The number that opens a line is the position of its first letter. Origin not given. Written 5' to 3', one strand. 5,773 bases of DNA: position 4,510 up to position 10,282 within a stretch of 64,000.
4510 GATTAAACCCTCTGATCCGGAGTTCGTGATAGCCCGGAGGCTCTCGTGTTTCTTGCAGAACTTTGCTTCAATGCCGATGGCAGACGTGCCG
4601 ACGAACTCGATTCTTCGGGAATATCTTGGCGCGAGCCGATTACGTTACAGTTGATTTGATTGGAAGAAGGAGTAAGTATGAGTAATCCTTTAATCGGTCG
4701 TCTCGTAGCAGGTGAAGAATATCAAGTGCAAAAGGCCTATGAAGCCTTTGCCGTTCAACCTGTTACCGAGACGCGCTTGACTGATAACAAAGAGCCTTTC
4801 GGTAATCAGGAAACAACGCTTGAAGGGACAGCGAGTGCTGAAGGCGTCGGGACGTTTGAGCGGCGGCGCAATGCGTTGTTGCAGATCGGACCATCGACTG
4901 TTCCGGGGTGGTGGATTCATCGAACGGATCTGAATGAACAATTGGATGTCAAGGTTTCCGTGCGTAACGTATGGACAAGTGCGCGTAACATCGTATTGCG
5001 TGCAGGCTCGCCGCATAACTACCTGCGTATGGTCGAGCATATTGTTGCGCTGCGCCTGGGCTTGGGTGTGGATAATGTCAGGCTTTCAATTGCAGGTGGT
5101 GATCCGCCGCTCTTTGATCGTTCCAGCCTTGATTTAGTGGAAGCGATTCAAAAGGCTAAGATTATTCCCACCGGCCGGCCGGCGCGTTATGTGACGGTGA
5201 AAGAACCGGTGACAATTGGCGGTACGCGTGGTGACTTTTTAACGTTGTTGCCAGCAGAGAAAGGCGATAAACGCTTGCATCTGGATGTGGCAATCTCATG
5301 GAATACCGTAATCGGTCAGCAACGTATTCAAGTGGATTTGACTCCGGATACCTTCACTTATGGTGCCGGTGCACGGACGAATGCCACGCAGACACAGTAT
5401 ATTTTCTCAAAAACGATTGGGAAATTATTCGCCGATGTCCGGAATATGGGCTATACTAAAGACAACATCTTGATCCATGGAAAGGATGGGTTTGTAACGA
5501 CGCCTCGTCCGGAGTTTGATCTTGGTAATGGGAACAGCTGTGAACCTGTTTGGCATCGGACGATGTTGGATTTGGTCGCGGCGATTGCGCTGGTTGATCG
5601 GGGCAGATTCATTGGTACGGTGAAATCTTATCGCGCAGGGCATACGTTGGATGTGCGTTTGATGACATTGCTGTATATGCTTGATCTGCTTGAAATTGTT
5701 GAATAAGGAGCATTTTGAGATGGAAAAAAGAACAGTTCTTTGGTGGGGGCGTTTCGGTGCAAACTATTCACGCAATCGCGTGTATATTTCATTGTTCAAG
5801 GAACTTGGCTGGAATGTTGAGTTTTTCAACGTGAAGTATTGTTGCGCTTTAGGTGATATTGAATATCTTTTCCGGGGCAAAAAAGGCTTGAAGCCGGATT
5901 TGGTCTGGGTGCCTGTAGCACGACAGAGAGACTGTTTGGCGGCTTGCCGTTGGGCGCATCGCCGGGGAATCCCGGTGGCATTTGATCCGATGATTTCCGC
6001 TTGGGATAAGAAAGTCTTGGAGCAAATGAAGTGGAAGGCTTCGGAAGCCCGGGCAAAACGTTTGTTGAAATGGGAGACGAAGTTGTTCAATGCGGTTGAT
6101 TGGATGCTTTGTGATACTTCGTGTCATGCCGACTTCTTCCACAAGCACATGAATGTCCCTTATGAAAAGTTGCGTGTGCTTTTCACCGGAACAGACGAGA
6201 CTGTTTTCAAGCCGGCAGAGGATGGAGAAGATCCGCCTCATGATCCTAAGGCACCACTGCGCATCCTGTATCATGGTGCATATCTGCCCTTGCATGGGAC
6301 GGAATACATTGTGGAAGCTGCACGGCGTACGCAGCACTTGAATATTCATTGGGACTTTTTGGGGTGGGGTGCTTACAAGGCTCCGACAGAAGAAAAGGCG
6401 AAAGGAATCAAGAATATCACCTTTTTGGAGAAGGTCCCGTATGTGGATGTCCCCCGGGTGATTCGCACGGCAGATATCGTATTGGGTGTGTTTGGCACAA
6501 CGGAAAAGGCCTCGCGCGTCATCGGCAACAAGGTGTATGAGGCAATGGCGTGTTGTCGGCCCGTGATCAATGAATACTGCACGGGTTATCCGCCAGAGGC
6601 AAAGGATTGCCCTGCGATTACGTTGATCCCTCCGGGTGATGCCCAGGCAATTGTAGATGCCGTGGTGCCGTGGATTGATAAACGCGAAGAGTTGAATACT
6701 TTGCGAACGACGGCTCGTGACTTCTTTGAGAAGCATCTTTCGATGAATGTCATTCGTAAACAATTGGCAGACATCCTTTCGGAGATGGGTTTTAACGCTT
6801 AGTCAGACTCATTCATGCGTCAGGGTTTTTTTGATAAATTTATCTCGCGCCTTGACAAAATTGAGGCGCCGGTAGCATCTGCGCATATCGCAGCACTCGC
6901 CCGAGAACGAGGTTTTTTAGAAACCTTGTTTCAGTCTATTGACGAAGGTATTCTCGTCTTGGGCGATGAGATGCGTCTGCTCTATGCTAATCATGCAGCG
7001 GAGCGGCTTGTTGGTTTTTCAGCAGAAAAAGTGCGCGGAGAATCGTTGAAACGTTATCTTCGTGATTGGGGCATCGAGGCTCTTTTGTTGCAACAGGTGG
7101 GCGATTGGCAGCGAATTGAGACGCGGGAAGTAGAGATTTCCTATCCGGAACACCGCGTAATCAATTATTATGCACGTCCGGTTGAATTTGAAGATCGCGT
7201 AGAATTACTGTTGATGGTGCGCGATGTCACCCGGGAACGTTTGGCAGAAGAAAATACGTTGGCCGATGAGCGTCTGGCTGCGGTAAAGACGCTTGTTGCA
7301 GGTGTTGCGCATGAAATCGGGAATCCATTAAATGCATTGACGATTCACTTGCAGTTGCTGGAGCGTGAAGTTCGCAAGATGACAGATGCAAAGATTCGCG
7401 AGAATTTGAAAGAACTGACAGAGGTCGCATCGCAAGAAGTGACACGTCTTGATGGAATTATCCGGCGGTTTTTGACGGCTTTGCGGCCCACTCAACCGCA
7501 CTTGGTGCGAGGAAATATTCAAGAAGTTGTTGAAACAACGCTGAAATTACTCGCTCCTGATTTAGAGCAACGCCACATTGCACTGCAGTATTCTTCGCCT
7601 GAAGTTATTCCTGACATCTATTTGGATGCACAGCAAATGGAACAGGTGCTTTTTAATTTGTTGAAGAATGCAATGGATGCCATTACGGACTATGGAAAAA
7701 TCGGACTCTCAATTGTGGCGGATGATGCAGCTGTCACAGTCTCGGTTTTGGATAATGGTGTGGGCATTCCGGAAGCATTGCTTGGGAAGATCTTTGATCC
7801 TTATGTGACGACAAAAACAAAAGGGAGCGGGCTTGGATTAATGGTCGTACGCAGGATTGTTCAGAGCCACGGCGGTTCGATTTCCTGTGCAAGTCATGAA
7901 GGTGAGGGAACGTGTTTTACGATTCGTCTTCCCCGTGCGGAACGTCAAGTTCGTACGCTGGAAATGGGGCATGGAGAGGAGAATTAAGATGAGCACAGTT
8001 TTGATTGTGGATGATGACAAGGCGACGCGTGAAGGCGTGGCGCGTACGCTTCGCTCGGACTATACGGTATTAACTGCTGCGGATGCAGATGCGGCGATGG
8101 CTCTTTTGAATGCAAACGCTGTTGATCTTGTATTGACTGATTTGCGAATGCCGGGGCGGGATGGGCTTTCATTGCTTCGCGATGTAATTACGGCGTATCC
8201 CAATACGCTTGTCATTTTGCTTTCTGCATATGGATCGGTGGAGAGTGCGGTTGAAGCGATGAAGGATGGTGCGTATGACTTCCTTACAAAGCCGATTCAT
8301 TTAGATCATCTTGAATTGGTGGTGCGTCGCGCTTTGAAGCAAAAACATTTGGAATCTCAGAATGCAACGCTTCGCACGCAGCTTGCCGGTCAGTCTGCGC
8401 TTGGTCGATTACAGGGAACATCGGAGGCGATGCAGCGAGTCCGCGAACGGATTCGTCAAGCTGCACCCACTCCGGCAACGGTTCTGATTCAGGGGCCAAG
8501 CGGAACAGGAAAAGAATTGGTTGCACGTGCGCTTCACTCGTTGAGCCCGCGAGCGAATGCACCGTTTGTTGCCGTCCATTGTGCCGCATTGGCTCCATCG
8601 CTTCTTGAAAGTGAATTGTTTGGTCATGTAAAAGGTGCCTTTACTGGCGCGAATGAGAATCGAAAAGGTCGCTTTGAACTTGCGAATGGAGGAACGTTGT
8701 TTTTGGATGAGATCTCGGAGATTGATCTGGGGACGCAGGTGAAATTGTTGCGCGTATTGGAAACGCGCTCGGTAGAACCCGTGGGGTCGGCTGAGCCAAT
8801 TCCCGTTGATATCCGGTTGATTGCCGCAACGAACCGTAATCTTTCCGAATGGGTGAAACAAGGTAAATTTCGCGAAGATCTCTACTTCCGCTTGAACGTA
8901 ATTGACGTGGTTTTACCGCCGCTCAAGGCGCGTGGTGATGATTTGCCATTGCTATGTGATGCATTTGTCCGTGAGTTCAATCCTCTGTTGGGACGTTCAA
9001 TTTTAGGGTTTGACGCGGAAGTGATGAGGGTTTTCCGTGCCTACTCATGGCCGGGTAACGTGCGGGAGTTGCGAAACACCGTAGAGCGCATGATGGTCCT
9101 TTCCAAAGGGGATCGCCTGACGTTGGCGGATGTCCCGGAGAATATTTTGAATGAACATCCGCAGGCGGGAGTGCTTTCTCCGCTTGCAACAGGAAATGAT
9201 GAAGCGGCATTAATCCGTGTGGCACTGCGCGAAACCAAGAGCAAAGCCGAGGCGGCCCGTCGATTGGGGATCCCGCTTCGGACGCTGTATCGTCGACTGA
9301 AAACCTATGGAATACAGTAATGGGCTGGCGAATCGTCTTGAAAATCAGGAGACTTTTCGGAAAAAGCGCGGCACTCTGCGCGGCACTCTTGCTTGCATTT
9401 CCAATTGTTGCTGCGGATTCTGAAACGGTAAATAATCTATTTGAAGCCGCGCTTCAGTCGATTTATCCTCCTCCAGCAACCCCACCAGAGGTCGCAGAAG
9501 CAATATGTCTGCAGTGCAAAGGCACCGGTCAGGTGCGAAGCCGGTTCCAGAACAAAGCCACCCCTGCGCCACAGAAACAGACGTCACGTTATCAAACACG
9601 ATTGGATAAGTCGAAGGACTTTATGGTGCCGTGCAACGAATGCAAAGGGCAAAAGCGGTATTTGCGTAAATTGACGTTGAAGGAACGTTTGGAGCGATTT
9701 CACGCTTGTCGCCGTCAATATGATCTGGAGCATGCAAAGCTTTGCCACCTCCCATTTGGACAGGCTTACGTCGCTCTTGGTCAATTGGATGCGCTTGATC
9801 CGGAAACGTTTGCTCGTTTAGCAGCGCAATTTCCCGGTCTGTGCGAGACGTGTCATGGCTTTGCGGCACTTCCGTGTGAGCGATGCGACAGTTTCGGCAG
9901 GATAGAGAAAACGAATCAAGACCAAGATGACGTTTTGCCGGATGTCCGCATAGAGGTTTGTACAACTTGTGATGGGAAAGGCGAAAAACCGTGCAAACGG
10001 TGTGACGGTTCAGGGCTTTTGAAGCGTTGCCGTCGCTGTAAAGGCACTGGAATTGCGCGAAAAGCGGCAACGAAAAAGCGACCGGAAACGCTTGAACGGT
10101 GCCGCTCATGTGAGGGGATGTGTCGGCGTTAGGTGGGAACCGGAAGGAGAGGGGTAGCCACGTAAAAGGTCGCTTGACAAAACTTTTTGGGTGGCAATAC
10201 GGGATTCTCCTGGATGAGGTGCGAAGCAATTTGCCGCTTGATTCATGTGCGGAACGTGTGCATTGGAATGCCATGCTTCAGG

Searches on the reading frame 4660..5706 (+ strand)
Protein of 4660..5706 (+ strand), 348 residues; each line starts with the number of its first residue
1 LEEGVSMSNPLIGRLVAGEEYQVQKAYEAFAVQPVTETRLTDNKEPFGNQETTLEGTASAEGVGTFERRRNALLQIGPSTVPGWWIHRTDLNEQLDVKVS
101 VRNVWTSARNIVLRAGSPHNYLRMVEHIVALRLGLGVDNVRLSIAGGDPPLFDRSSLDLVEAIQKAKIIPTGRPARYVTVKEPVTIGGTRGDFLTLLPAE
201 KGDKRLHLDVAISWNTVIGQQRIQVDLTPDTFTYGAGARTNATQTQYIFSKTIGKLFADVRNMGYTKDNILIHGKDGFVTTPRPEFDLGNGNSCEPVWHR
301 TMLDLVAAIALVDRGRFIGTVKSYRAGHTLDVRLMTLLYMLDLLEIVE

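Call 9: search_protein_families(library=pfam, proteins=[window:4660-5706:+], max_evalue=0.001)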
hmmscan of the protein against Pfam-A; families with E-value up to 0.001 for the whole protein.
window:4660-5706:+ (348 aa): 1 family
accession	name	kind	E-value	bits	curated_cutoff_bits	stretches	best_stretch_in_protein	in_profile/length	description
PF03331.19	LpxC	-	8.6e-33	114.4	27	1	52-338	2-266/268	UDP-3-O-acyl N-acetylglycosamine deacetylase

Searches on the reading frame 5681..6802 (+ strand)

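Call 9: search_protein_families(library=pfam, proteins=[window:5681-6802:+], max_evalue=0.001)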
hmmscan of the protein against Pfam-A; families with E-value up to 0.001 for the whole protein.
window:5681-6802:+ (373 aa): 3 families
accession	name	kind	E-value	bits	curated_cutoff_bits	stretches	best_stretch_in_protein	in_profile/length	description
PF13692.12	Glyco_trans_1_4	-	1.9e-13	51.3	27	1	194-330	3-138/142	Glycosyl transferases group 1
PF00534.26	Glycos_transf_1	-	1.6e-10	41.2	26.4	1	190-346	13-170/172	Glycosyl transferases group 1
PF13524.12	Glyco_trans_1_2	-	3.5e-06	27.5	25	1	210-355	5-135/144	Glycosyl transferase-like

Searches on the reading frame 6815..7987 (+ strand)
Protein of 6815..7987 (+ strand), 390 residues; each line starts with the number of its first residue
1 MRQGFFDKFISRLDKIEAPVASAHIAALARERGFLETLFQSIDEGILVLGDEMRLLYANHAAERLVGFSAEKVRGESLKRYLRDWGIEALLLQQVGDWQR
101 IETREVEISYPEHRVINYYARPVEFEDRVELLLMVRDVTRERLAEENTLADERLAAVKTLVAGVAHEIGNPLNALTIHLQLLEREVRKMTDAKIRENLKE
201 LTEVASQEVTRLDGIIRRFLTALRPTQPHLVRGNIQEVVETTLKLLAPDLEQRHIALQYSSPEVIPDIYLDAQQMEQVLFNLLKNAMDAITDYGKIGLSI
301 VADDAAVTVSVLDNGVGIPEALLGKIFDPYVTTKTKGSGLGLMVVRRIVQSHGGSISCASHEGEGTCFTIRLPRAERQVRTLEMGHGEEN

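Call 8: search_protein_families(library=pfam, proteins=[window:6815-7987:+], max_evalue=0.001)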
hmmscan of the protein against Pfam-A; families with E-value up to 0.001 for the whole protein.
window:6815-7987:+ (390 aa): 7 families
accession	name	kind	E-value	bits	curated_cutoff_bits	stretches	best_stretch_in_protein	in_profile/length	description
PF02518.31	HATPase_c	-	7.2e-28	97.7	26.4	1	271-375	2-110/111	Histidine kinase-, DNA gyrase B-, and HSP90-like ATPase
PF00512.31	HisKA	-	6.3e-10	39.4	26.9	1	158-222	3-60/66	His Kinase A (phospho-acceptor) domain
PF13188.13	PAS_8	-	5.6e-08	32.8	21.8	1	34-84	2-49/65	PAS domain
PF08448.16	PAS_4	-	8.5e-08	32.9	23.1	1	39-142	1-109/110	PAS fold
PF00989.32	PAS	-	8.3e-07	29.5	22.6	1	34-83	2-51/113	PAS fold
PF13426.13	PAS_9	-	1.6e-05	25.5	27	1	44-139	2-102/103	PAS domain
PF14501.12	HATPase_c_5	-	2.2e-05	24.7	22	1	274-363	5-93/102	GHKL domain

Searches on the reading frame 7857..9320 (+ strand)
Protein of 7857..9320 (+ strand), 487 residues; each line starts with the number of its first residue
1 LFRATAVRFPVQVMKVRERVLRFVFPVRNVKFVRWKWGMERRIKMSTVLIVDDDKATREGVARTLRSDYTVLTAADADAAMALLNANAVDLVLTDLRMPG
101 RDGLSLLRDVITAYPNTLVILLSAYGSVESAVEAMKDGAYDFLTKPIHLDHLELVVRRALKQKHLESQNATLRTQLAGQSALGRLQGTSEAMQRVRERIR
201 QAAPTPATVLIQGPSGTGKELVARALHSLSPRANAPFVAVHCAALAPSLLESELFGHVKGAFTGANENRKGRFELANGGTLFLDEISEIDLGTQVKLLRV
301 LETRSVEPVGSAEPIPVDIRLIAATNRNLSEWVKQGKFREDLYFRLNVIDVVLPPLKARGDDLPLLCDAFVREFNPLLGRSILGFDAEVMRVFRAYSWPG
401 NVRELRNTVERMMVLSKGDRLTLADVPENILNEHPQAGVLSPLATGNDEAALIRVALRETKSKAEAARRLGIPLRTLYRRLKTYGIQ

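Call 8: search_protein_families(library=pfam, proteins=[window:7857-9320:+], max_evalue=0.001)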
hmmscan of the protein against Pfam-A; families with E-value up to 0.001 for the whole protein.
window:7857-9320:+ (487 aa): 9 families
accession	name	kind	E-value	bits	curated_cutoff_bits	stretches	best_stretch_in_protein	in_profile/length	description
PF00158.32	Sigma54_activat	-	4.4e-71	238.4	20.2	1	186-351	2-167/168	Sigma-54 interaction domain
PF00072.30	Response_reg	-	5.1e-27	94.7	30.2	1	48-155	1-109/111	Response regulator receiver domain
PF25601.1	AAA_lid_14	-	8e-24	83.7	27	1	358-437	2-81/87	AAA+ ATPase lid domain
PF14532.12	Sigma54_activ_2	-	6.6e-21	75.4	25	1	187-356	2-138/138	Sigma-54 interaction domain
PF02954.25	HTH_8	-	2.4e-09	37.2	22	1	449-484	6-42/42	Bacterial regulatory protein, Fis family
PF07728.20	AAA_5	-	5.3e-09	36.6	22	1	209-328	2-124/139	AAA domain (dynein-related subfamily)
PF01078.27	Mg_chelatase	-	6e-08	32.8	20.3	1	196-328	12-159/207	Magnesium chelatase, subunit ChlI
PF00004.35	AAA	-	6.7e-06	27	21.2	1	209-327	1-110/131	ATPase family associated with various cellular activities (AAA)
PF13191.12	AAA_16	-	0.00019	22.4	32.6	1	190-261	7-85/167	AAA ATPase domain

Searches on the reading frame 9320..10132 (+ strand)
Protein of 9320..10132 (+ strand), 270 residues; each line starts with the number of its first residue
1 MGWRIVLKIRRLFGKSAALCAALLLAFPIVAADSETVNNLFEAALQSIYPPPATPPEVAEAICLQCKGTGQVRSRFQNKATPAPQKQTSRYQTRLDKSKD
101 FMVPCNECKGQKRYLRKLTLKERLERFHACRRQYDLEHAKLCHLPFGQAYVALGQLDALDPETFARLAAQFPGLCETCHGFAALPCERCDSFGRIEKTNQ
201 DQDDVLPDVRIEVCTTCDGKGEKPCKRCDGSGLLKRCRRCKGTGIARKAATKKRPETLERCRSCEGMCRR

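Call 8: search_protein_families(library=pfam, proteins=[window:9320-10132:+], max_evalue=0.001)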
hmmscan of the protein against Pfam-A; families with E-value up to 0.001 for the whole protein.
window:9320-10132:+ (270 aa): 2 families
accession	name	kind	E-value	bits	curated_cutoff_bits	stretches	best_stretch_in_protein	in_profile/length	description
PF00684.25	DnaJ_CXXCXGXG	-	9.5e-10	39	32.7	1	175-232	1-65/65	DnaJ central domain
PF25436.1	BSD2_CRD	-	5.4e-05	23.8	27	0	213-233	4-24/69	BSD2 cysteine rich domain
